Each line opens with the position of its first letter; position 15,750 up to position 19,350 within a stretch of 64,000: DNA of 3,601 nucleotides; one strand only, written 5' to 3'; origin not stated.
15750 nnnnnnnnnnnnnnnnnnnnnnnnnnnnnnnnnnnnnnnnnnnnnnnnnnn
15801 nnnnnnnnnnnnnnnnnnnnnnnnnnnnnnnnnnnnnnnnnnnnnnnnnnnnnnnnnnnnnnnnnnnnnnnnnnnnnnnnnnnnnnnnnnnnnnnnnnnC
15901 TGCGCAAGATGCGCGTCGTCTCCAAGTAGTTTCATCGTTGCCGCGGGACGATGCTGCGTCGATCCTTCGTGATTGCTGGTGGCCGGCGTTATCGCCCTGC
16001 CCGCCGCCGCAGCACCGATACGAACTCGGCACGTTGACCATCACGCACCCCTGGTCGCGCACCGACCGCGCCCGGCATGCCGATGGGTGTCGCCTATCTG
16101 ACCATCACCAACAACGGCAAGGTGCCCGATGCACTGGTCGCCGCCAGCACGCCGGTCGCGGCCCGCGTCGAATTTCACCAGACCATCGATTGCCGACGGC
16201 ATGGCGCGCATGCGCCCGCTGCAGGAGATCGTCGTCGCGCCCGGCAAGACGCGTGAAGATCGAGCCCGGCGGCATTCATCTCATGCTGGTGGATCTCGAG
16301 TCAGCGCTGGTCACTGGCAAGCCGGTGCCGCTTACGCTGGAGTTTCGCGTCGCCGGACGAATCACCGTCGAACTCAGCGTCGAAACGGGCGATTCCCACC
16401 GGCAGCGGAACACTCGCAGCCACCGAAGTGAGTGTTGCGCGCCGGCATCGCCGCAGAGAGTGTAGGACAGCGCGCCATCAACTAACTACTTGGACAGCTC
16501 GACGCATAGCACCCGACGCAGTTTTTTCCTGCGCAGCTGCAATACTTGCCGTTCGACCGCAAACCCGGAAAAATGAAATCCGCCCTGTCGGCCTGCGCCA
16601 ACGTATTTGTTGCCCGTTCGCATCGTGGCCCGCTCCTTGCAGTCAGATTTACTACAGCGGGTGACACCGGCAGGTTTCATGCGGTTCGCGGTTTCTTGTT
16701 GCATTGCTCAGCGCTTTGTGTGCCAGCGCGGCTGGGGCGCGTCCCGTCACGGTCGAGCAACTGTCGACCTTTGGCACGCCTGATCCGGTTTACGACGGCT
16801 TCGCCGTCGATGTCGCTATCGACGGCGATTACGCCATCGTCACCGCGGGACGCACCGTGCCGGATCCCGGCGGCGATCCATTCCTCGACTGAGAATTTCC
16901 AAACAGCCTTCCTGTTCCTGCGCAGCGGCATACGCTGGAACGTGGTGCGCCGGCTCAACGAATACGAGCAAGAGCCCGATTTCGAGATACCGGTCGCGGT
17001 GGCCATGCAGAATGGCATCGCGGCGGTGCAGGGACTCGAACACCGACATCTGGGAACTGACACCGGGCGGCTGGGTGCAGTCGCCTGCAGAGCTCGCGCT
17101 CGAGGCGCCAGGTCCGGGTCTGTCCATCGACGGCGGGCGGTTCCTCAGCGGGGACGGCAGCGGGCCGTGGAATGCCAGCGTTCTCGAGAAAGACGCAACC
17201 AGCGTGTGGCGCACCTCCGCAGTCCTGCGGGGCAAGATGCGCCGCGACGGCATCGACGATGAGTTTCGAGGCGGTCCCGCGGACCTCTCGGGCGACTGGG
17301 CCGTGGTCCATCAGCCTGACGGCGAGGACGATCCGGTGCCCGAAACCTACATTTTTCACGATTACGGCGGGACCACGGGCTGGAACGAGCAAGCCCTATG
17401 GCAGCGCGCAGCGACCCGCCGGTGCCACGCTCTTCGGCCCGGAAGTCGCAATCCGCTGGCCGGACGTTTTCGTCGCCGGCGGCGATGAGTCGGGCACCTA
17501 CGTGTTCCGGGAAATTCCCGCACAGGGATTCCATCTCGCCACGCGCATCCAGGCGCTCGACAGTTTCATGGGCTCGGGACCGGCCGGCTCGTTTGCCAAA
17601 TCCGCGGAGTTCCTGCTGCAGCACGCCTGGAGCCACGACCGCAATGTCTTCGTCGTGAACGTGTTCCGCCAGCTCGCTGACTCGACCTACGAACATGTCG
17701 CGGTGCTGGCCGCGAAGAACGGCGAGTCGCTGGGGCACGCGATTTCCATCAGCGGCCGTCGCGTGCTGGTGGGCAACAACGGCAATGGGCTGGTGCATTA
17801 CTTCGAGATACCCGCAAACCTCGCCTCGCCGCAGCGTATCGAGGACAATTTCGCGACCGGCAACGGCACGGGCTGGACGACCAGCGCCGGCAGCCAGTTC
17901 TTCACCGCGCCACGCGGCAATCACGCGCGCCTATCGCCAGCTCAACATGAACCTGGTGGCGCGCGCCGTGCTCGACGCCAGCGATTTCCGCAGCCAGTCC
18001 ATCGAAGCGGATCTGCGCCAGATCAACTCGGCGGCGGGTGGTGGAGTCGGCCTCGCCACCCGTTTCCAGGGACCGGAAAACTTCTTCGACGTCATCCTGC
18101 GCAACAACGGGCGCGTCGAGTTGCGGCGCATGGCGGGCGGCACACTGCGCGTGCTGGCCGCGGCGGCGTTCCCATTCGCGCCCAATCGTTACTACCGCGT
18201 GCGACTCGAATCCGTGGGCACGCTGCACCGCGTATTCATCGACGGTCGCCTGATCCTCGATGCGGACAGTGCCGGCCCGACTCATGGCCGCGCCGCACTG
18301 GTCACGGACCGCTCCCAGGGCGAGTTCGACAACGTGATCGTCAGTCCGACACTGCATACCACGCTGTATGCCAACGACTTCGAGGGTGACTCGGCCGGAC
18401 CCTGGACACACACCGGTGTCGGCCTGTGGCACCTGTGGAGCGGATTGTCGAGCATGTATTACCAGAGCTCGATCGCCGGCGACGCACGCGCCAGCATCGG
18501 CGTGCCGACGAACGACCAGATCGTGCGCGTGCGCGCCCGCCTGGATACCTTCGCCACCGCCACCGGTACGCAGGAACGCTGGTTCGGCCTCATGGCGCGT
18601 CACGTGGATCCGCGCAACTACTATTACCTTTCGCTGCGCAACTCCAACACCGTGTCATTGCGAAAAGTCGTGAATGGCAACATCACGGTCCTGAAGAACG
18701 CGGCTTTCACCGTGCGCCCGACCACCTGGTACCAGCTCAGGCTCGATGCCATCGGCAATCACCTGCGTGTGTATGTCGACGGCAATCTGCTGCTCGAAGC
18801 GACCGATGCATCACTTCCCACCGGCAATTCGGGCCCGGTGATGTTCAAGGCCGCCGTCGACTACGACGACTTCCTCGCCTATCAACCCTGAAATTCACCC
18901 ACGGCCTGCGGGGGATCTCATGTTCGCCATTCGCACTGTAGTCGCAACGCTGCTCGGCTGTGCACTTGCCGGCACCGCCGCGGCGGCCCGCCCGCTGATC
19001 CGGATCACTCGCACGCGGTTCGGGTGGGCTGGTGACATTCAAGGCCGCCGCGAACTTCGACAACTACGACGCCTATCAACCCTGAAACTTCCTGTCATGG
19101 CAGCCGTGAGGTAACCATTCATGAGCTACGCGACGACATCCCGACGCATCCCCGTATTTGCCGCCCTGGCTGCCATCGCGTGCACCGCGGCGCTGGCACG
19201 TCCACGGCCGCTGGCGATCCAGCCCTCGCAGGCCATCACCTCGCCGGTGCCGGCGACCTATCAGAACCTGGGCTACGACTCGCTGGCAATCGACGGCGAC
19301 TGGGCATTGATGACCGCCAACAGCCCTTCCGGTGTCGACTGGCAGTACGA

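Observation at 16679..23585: Tandem array of three secreted beta-propeller + double lectin-fold paralogues of unknown function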

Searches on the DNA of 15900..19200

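Call 66: search_rna_families(source=window, start=15900, end=19200, threshold=evalue, max_evalue=1)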
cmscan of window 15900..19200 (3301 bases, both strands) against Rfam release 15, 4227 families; matches with E-value up to 1: 0.
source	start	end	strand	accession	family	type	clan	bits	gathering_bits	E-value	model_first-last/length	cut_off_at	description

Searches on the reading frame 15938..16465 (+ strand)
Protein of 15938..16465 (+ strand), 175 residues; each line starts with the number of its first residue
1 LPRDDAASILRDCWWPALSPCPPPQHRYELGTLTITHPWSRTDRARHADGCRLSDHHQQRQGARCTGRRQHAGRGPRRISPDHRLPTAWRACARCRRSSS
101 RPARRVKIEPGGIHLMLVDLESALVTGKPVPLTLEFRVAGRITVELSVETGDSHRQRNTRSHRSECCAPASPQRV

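Call 38: search_protein_families(library=pfam, proteins=[window:15938-16465:+], max_evalue=0.01)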
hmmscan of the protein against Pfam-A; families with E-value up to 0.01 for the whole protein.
window:15938-16465:+ (175 aa): 1 family
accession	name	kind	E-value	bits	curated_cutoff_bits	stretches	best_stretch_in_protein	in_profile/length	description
PF04314.18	PCuAC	-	2.3e-08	34.3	29.4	1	104-144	69-109/109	Copper chaperone PCu(A)C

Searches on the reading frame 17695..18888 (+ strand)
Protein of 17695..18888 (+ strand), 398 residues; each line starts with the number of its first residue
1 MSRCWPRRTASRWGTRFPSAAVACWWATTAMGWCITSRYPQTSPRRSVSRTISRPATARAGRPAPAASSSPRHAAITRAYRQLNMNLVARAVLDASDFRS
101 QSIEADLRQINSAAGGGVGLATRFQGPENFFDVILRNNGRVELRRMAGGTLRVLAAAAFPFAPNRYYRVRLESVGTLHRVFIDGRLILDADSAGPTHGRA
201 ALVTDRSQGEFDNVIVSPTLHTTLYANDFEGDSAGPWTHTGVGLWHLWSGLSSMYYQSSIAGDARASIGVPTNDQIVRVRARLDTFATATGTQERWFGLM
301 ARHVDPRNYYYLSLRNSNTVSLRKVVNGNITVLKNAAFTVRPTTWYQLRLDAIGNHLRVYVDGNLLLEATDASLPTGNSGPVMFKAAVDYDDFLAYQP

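Call 3: search_protein_families(library=pfam, proteins=[window:17695-18888:+], max_evalue=1)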
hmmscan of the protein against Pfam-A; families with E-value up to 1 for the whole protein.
window:17695-18888:+ (398 aa): 8 families
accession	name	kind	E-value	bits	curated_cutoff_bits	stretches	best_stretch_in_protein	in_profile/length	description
PF06439.18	3keto-disac_hyd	-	4.8e-08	33.7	26.8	1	334-384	116-172/187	3-keto-disaccharide hydrolase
PF13385.13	Laminin_G_3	-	1.3e-05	25.8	27.6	1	301-392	38-129/151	Concanavalin A-like lectin/glucanases superfamily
PF19763.6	DUF6250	-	0.00038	20.8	26.9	1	334-373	105-144/165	Domain of unknown function (DUF6250)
PF21708.4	Glyco_hydro_59_C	-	0.0021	18.5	27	1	321-375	97-150/175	Galactocerebrosidase, C-terminal lectin domain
PF22925.3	TS_C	-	0.0097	16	27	1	307-373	96-160/202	Trans-sialidase, C-terminal domain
PF22237.3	SO2946-like_C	-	0.016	15.7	27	1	274-370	33-130/163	SO2946-like, C-terminal domain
PF02210.31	Laminin_G_2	-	0.057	14.3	22.9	0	304-373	15-83/126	Laminin G domain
PF09427.16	DUF2014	-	0.72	9.3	27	0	19-79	226-284/454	Domain of unknown function (DUF2014)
